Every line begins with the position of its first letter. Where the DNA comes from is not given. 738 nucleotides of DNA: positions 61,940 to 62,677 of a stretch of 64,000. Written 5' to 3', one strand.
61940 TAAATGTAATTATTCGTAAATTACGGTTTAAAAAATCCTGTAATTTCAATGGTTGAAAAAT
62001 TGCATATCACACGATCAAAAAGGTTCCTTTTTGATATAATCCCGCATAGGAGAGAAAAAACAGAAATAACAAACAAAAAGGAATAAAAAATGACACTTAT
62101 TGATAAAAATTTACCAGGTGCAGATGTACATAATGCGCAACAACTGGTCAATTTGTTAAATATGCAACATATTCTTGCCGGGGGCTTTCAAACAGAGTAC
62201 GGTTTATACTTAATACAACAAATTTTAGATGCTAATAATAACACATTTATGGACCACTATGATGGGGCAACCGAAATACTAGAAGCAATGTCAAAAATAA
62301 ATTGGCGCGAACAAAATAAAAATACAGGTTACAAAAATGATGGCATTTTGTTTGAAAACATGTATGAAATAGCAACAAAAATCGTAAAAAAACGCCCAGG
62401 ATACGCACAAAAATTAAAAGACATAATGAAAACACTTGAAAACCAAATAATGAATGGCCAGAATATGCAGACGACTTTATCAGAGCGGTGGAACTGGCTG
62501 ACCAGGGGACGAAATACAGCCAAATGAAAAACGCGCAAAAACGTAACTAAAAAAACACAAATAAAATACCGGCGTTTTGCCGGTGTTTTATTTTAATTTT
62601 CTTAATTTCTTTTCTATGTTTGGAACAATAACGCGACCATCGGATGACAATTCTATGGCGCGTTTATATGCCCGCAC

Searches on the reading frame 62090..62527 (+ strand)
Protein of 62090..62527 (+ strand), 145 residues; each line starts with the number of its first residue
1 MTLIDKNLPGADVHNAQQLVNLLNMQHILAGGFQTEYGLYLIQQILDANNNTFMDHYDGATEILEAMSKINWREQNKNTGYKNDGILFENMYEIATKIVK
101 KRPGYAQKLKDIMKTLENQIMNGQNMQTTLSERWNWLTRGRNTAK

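Call 9: search_protein_families(library=pfam, proteins=[window:62090-62527:+], max_evalue=0.1)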
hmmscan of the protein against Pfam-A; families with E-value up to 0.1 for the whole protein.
window:62090-62527:+ (145 aa): 2 families
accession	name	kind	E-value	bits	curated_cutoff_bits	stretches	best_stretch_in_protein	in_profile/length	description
PF24555.1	CC4_CEP85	-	0.043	14.7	27.3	1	89-132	8-51/85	Centrosomal protein of 85 kDa-like, CC4 coiled-coil domain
PF08897.16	DUF1841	-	0.065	13.8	24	0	88-121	22-55/135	Domain of unknown function (DUF1841)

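Call 10: find_encoding_contigs(protein=window:62090-62527:+, flank=5000, max_places=10)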
Protein window:62090-62527:+ (145 aa): no gene with exactly this product is on record in the collection.

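Call 11: find_homologous_proteins(query=window:62090-62527:+, max_evalue=0.001)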
Query window:62090-62527:+ (145 aa): 1 proteins with E <= 0.001 among 6 candidates.
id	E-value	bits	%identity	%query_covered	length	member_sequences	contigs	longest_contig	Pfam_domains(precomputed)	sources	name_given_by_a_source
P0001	1.3e-69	250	97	81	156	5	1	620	-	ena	-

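Call 12: find_encoding_contigs(protein=P0001, flank=5000)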
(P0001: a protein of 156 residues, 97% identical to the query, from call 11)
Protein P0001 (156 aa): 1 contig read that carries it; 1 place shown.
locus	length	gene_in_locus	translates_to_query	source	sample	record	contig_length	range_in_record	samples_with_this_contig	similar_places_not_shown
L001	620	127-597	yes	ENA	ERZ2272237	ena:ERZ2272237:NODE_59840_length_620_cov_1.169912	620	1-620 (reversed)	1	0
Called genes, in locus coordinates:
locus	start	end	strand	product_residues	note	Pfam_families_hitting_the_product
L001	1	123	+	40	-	?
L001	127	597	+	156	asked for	-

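Call 17: find_related_loci(query=window:62090-62527:+, collection=genome_contigs, flank=10000)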
Query window:62090-62527:+ (145 aa) in genome_contigs; peptide patterns used: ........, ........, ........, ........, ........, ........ (x = any residue, [..] = any of these).
53 stretches matched a pattern, but none encodes a relative of the query by tblastn (E <= 1e-3).

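Call 23: find_related_loci(query=window:62090-62527:+, collection=metagenome_contigs, flank=10000)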
Query window:62090-62527:+ (145 aa) in metagenome_contigs; peptide patterns used: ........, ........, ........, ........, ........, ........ (x = any residue, [..] = any of these).
87 stretches matched a pattern, but none encodes a relative of the query by tblastn (E <= 1e-3).

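Call 24: find_related_loci(query=window:62090-62527:+, collection=viral_contigs, flank=5000)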
Query window:62090-62527:+ (145 aa) in viral_contigs; peptide patterns used: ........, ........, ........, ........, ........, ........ (x = any residue, [..] = any of these).
8 stretches matched a pattern, but none encodes a relative of the query by tblastn (E <= 1e-3).

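Call 32: predict_structure(protein=P0001)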
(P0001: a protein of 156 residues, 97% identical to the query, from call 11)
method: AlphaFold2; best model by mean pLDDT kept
length: 156 residues; sequences in the alignment: 1
mean_pLDDT: 59.8   pTM: 0.51
mean pLDDT of the five models: 59.8, 59.3, 51.9, 51.6, 49.3
residues with pLDDT >= 90: 0; 70-90: 29; 50-70: 103; < 50: 24
segments of 3 or more residues with pLDDT < 50: 1-7, 25-36, 78-81
pLDDT, mean of each block of 10 residues (from residue 1): 47 56 48 49 59 56 64 51 57 70 72 70 56 69 73 60
secondary structure, 60 per line:
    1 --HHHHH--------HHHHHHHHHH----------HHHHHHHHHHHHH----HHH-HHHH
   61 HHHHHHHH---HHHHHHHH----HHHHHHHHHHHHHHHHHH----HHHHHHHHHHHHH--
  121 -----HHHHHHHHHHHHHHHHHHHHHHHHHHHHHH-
elements in order: H3-7 H16-25 H36-48 H57-68 H72-79 H84-101 H106-118 H126-155

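Call 33: search_protein_representatives(protein=P0001)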
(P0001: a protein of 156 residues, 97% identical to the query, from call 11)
Query: 156 residues. Proteins with E-value up to 0.001 (for the whole library): 19; up to 1e-10: 9; up to 1e-30: 1. The best 19 are listed.
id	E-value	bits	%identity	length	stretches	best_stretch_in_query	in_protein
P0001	1.5e-99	346.5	100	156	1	1-156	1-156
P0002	1.5e-29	119.4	52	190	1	13-124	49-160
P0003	2.8e-26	108.7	48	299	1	1-120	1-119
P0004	3.5e-26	108.4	49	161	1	6-121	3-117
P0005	1.0e-25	106.9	52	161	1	8-121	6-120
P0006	1.0e-14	71.2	42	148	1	11-149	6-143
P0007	1.3e-13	67.5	42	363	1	19-121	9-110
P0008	2.3e-13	66.8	41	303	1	17-123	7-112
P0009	3.9e-13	66.1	41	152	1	13-123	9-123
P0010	1.4e-10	57.8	35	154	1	18-122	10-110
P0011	1.3e-08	51.3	33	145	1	12-128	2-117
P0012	2.2e-08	50.7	34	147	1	18-121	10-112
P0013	4.9e-07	46.3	38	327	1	17-121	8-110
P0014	6.4e-06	42.6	43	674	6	57-92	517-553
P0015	1.7e-05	41.2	40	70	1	15-72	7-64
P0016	2.3e-05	40.8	30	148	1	17-119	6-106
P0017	9.8e-05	38.8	27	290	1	15-117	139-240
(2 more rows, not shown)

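Call 37: find_related_loci(query=A1, collection=viral_contigs, flank=4000)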
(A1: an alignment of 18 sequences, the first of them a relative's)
Query A1 (156 aa) in viral_contigs; peptide patterns used: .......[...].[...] (x = any residue, [..] = any of these).
7 stretches matched a pattern, but none encodes a relative of the query by tblastn (E <= 1e-3).

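Call 39: find_related_loci(query=A2, collection=metagenome_contigs, flank=4000)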
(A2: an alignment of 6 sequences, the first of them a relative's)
Query A2 (156 aa) in metagenome_contigs; peptide patterns used: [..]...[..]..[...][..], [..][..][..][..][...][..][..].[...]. (x = any residue, [..] = any of these).
77 stretches matched a pattern, but none encodes a relative of the query by tblastn (E <= 1e-3).

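Call 40: find_homologous_proteins(query=A1, max_evalue=0.001)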
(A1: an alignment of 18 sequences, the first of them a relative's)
Query A1 (18 sequences) (156 aa, profile of the alignment): 4 proteins with E <= 0.001 among 7765 candidates.
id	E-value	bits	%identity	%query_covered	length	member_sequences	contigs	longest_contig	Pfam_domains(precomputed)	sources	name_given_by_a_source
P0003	1.2e-79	287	48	76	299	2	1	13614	-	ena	-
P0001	3.2e-52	197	100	100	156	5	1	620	-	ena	-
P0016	1.4e-50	191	29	65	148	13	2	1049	-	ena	-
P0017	4.5e-40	157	37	44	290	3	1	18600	-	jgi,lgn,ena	-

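Call 41: find_encoding_contigs(protein=P0003, flank=6000)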
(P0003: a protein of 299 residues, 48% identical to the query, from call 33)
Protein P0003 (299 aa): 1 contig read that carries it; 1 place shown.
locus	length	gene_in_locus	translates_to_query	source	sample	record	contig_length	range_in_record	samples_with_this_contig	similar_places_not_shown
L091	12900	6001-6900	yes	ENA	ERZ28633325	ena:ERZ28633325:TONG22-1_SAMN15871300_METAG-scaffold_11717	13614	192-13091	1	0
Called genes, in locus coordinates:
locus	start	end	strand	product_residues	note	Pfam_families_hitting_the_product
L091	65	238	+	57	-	PF00471:Ribosomal_L33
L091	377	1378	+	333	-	PF00044:Gp_dh_N, PF02800:Gp_dh_C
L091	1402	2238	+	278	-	-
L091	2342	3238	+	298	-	PF01745:IPT (weak), PF01715:IPPT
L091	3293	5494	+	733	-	PF17764:PriA_3primeBD, PF00270:DEAD, PF04851:ResIII, PF18319:Zn_ribbon_PriA, PF00271:Helicase_C (weak), PF18074:PriA_C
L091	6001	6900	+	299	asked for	-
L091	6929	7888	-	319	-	PF00437:T2SSE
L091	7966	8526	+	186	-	-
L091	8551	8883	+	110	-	PF00254:FKBP_C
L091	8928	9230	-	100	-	-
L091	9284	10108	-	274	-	PF17930:LpxI_N, PF06230:LpxI_C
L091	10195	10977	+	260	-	-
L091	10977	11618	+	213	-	PF13505:OMP_b-brl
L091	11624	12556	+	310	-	PF05958:tRNA_U5-meth_tr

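Call 42: find_encoding_contigs(protein=P0017, flank=6000)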
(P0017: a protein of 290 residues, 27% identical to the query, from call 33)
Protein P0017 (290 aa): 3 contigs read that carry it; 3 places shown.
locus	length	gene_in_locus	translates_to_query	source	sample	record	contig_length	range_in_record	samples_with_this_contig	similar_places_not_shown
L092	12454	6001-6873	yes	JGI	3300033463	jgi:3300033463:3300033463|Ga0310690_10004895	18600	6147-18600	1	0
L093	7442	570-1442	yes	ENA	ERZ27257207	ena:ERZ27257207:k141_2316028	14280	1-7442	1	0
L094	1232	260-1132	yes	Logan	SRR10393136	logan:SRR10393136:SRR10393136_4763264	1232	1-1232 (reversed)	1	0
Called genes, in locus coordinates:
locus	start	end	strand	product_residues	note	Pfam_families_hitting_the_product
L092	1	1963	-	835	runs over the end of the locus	PF01624:MutS_I, PF05188:MutS_II, PF05192:MutS_III, PF05190:MutS_IV, PF00488:MutS_V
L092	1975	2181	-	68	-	PF02609:Exonuc_VII_S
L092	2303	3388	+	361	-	PF04055:Radical_SAM (faint)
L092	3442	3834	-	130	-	-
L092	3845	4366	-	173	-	PF05198:IF3_N, PF00707:IF3_C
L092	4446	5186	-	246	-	PF03167:UDG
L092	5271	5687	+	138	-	PF00691:OmpA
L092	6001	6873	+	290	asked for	-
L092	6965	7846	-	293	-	PF02195:ParB_N, PF17762:HTH_ParB, PF23552:ParB_C (weak)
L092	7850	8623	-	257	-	PF00142:Fer4_NifH (faint), PF01656:CbiA, PF06564:CBP_BcsQ, PF09140:MipZ (weak), PF10609:ParA (weak), PF13614:AAA_31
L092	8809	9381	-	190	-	PF02527:GidB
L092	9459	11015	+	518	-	PF09976:TPR_21 (faint), PF07719:TPR_2 (faint), PF13424:TPR_12 (faint), PF13432:TPR_16 (faint)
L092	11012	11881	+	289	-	PF01210:NAD_Gly3P_dh_N, PF07479:NAD_Gly3P_dh_C, PF20618:GPD_NAD_C_bact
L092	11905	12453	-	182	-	?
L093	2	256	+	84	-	?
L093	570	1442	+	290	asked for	-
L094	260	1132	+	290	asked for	-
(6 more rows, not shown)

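Call 43: find_encoding_contigs(protein=P0016, flank=3000)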
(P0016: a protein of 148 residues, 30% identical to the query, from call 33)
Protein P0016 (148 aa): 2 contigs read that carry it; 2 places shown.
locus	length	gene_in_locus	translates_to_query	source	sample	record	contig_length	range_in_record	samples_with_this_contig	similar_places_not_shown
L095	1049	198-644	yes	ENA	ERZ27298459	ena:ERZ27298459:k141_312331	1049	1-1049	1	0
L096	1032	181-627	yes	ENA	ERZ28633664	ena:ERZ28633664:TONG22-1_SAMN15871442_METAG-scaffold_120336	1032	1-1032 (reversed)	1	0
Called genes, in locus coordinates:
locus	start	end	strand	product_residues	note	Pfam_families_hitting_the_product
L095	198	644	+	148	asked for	-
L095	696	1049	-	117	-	?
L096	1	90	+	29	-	?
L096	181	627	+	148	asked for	-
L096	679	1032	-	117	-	?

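Call 69: list_cluster_members(proteins=[P0016, P0001, P0003, P0017])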
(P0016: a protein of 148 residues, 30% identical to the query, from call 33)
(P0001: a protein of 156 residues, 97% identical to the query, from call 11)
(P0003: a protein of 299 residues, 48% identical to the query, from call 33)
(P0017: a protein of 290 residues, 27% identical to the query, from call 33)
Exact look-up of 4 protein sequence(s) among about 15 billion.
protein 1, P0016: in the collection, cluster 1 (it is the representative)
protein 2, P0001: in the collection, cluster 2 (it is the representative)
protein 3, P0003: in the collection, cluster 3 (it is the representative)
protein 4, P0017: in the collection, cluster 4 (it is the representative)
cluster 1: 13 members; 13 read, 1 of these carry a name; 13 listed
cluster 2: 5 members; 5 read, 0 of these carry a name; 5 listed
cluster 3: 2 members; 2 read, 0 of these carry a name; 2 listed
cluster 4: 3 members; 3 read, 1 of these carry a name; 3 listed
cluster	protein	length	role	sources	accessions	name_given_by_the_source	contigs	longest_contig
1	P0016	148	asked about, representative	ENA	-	-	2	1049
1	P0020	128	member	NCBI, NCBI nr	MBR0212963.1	MAG: hypothetical protein IJQ55_05150, partial [Alphaproteobacteria bacterium] | hypothetical protein [Alphaproteobacteria bacterium]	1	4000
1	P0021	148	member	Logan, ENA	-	-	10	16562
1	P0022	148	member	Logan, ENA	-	-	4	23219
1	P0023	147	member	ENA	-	-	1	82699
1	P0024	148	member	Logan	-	-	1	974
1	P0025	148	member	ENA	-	-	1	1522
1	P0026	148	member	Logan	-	-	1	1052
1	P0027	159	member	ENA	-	-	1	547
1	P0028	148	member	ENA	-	-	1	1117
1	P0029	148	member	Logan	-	-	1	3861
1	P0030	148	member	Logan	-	-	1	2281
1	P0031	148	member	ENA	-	-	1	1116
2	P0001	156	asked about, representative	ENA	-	-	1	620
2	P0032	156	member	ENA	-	-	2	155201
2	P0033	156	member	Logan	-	-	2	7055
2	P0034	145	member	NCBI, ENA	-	-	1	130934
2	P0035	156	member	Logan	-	-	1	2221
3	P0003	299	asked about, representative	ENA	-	-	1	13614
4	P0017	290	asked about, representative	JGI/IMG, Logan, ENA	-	-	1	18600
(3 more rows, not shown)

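Call 70: find_encoding_contigs(protein=P0032, flank=3000)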
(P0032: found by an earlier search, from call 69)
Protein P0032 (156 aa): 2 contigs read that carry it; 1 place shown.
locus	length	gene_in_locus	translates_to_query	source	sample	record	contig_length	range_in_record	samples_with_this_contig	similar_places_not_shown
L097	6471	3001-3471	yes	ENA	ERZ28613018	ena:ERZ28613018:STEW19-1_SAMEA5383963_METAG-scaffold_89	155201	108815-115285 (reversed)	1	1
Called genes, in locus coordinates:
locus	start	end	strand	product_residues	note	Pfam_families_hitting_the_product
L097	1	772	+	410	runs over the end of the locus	PF25917:BSH_RND, PF25973:BSH_CzcB (weak), PF25876:HH_MFP_RND (weak), PF25885:HH_EMRA (faint), PF25893:HH_CzcB (weak), PF25940:LcnD_C (weak), PF25954:Beta-barrel_RND_2, PF25990:Beta-barrel_YknX, +1 more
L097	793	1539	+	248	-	PF00005:ABC_tran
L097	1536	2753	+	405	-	PF12704:MacB_PCD, PF02687:FtsX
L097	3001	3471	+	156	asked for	-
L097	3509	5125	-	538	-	PF10602:RPN7 (faint), PF07719:TPR_2 (faint), PF13181:TPR_8 (faint), PF13424:TPR_12 (faint), PF13428:TPR_14 (faint), PF13176:TPR_7 (faint)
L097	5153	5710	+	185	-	PF02527:GidB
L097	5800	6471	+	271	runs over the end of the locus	PF00142:Fer4_NifH (faint), PF06564:CBP_BcsQ, PF09140:MipZ, PF10609:ParA (weak), PF13614:AAA_31, PF01656:CbiA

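Call 71: find_encoding_contigs(protein=P0033, flank=3000)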
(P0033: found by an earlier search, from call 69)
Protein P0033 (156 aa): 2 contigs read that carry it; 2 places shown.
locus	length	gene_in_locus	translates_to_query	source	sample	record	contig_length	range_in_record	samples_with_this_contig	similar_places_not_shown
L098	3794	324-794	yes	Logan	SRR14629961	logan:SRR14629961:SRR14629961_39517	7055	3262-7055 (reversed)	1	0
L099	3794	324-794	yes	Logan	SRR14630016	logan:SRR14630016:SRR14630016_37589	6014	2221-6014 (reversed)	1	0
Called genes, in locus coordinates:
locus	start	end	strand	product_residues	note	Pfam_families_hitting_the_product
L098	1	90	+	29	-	?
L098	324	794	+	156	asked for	-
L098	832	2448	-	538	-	PF10602:RPN7 (faint), PF07719:TPR_2 (faint), PF13181:TPR_8 (faint), PF13424:TPR_12 (faint), PF13428:TPR_14 (faint), PF13176:TPR_7 (faint)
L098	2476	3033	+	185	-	PF02527:GidB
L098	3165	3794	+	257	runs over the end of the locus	PF00142:Fer4_NifH (faint), PF01656:CbiA, PF06564:CBP_BcsQ, PF09140:MipZ, PF10609:ParA (weak), PF13614:AAA_31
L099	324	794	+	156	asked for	-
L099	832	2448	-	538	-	PF10602:RPN7 (faint), PF07719:TPR_2 (faint), PF13181:TPR_8 (faint), PF13424:TPR_12 (faint), PF13428:TPR_14 (faint), PF13176:TPR_7 (faint)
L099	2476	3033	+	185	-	PF02527:GidB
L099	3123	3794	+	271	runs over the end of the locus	PF00142:Fer4_NifH (faint), PF06564:CBP_BcsQ, PF09140:MipZ, PF10609:ParA (weak), PF13614:AAA_31, PF01656:CbiA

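Call 72: find_encoding_contigs(protein=P0034, flank=3000)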
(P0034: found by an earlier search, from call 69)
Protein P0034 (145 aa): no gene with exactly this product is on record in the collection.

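Call 73: find_encoding_contigs(protein=P0035, flank=3000)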
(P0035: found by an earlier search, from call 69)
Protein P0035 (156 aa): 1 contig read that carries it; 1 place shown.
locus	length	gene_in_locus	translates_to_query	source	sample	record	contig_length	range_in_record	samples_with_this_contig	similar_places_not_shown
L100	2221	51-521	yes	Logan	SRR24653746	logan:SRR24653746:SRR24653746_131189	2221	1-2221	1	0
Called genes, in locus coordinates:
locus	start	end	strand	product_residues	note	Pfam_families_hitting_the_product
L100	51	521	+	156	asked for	-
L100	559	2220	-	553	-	?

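Call 76: find_encoding_contigs(protein=P0032, flank=10000, max_places=4)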
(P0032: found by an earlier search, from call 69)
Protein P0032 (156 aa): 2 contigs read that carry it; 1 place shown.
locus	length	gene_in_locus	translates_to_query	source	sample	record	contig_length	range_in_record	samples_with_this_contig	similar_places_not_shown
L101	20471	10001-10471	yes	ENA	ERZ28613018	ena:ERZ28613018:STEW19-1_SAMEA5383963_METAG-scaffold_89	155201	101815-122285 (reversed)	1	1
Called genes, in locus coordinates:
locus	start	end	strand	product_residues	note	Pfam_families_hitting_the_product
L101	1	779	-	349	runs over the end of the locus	PF06723:MreB_Mbl, PF00022:Actin, PF00012:HSP70, PF14450:FtsA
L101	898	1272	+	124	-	PF00825:Ribonuclease_P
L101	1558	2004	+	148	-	PF00364:Biotin_lipoyl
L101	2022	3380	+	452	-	PF00289:Biotin_carb_N, PF02222:ATP-grasp, PF02786:CPSase_L_D2, PF07478:Dala_Dala_lig_C, PF02785:Biotin_carb_C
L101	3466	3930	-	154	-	PF04386:SspB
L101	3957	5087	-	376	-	PF02463:SMC_N, PF13175:AAA_15 (faint), PF13476:AAA_23 (weak), PF13304:AAA_21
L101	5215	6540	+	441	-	PF02321:OEP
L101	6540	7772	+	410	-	PF25917:BSH_RND, PF25973:BSH_CzcB (weak), PF25876:HH_MFP_RND (weak), PF25885:HH_EMRA (faint), PF25893:HH_CzcB (weak), PF25940:LcnD_C (weak), PF25954:Beta-barrel_RND_2, PF25990:Beta-barrel_YknX, +1 more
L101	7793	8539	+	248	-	PF00005:ABC_tran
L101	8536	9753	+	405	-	PF12704:MacB_PCD, PF02687:FtsX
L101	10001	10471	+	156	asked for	-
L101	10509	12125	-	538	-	PF10602:RPN7 (faint), PF07719:TPR_2 (faint), PF13181:TPR_8 (faint), PF13424:TPR_12 (faint), PF13428:TPR_14 (faint), PF13176:TPR_7 (faint)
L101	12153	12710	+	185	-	PF02527:GidB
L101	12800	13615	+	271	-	PF00142:Fer4_NifH (faint), PF06564:CBP_BcsQ, PF09140:MipZ, PF10609:ParA (weak), PF13614:AAA_31, PF01656:CbiA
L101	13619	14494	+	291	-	PF02195:ParB_N, PF17762:HTH_ParB, PF23552:ParB_C (weak)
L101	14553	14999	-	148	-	-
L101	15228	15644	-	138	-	PF00691:OmpA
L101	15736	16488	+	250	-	PF03167:UDG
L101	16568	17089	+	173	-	PF05198:IF3_N, PF00707:IF3_C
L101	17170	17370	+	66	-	PF02609:Exonuc_VII_S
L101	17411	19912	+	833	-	PF01624:MutS_I, PF05188:MutS_II, PF05192:MutS_III, PF05190:MutS_IV, PF00488:MutS_V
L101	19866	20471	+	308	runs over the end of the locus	PF01509:TruB_N, PF16198:TruB_C_2 (weak), PF09157:TruB-C_2 (weak)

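Call 80: list_cluster_members(proteins=[P0006, L101:14553-14999:-])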
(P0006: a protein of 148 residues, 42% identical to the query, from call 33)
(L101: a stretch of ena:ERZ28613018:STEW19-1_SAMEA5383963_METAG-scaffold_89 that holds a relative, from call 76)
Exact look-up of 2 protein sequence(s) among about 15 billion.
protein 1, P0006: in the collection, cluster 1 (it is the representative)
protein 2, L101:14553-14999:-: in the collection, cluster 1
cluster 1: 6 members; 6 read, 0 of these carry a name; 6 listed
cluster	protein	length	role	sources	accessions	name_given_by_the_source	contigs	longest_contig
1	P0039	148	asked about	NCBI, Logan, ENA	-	-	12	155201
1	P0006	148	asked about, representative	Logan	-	-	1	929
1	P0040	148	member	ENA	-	-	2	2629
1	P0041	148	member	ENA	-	-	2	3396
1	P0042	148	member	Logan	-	-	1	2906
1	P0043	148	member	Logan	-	-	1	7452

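Call 81: find_encoding_contigs(protein=P0039, flank=2500, max_places=10)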
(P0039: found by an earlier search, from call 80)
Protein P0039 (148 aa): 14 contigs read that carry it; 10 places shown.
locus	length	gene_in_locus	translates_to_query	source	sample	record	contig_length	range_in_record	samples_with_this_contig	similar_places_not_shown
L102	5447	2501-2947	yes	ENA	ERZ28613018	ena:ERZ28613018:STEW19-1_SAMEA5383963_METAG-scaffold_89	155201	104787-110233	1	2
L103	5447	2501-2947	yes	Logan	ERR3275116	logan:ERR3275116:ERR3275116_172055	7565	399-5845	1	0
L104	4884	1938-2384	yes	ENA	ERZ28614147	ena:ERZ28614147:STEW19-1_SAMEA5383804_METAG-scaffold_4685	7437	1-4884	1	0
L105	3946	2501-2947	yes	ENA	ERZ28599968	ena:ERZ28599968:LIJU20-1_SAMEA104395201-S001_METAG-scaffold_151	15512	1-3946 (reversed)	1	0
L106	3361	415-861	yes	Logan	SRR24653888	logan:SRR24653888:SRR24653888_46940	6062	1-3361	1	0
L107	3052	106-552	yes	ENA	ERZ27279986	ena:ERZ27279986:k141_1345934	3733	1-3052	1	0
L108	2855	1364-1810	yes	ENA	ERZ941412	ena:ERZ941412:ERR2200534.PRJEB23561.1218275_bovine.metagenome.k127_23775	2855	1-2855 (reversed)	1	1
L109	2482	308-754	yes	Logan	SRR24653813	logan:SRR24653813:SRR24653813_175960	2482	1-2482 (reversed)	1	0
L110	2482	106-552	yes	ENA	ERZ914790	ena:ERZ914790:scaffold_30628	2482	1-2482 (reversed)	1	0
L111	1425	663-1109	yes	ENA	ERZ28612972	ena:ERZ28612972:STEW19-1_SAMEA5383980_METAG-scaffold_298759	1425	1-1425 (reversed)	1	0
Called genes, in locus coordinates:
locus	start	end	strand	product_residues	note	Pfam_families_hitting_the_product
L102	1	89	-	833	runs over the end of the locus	PF01624:MutS_I, PF05188:MutS_II, PF05192:MutS_III, PF05190:MutS_IV, PF00488:MutS_V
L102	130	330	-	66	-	PF02609:Exonuc_VII_S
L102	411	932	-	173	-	PF05198:IF3_N, PF00707:IF3_C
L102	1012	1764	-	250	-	PF03167:UDG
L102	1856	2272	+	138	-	PF00691:OmpA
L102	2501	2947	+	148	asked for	-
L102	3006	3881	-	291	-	PF02195:ParB_N, PF17762:HTH_ParB, PF23552:ParB_C (weak)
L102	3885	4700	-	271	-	PF00142:Fer4_NifH (faint), PF06564:CBP_BcsQ, PF09140:MipZ, PF10609:ParA (weak), PF13614:AAA_31, PF01656:CbiA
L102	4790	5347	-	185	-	PF02527:GidB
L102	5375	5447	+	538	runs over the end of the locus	PF10602:RPN7 (faint), PF07719:TPR_2 (faint), PF13181:TPR_8 (faint), PF13424:TPR_12 (faint), PF13428:TPR_14 (faint), PF13176:TPR_7 (faint)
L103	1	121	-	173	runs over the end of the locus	?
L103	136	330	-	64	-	PF02609:Exonuc_VII_S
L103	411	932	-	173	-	PF05198:IF3_N, PF00707:IF3_C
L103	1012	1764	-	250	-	PF03167:UDG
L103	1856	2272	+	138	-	PF00691:OmpA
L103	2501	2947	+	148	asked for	-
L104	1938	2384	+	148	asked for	-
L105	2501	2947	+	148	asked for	-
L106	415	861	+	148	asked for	-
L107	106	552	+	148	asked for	-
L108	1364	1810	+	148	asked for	-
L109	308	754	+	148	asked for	-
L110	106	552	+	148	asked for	-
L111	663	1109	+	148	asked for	-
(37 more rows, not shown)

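Call 83: find_encoding_contigs(protein=P0021, flank=2500, max_places=10)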
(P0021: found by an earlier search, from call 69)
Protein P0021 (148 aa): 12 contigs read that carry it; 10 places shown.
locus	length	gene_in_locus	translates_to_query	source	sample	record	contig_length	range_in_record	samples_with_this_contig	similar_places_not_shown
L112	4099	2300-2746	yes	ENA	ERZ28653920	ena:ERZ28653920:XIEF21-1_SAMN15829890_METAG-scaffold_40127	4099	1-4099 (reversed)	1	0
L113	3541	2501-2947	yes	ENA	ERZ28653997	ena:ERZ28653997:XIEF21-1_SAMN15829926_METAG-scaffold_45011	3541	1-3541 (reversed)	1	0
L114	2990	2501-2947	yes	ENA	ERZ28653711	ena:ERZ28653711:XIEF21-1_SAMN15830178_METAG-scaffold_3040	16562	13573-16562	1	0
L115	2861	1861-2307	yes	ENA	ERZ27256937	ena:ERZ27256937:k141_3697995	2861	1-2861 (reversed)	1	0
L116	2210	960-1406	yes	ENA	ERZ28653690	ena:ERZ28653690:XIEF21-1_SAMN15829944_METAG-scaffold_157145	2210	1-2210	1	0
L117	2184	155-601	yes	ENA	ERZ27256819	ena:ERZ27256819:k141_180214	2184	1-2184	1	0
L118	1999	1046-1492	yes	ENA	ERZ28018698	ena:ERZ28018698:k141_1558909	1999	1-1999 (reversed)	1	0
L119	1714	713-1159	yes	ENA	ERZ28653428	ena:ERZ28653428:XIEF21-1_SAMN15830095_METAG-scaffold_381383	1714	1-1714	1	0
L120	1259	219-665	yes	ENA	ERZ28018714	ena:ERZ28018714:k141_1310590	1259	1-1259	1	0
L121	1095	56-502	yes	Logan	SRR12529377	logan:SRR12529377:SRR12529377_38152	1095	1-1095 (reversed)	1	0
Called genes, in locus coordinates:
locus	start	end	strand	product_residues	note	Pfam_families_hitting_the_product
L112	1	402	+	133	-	?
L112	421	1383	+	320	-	PF07719:TPR_2 (faint), PF13181:TPR_8 (faint), PF13371:TPR_9 (faint), PF13428:TPR_14 (faint), PF13424:TPR_12 (faint), PF00515:TPR_1, PF13414:TPR_11 (weak), PF13432:TPR_16 (weak), +2 more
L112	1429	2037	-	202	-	PF00239:Resolvase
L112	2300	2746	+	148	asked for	-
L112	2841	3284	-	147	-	-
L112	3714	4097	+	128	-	?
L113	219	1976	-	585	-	PF07973:tRNA_SAD, PF00587:tRNA-synt_2b, PF03129:HGTP_anticodon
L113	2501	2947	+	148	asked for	-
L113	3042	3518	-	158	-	-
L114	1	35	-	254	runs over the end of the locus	PF05036:SPOR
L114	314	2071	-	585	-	PF07973:tRNA_SAD, PF00587:tRNA-synt_2b, PF03129:HGTP_anticodon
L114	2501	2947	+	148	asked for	-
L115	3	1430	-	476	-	?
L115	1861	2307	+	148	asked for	-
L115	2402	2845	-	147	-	-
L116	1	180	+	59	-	?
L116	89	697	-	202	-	PF00239:Resolvase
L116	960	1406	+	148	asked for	-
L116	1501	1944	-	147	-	-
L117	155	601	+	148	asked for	-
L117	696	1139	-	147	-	-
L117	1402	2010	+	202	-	PF00239:Resolvase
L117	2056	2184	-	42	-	?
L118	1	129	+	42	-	?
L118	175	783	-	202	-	PF00239:Resolvase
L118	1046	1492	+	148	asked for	-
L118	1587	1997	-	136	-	?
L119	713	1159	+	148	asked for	-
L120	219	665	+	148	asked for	-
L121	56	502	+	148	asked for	-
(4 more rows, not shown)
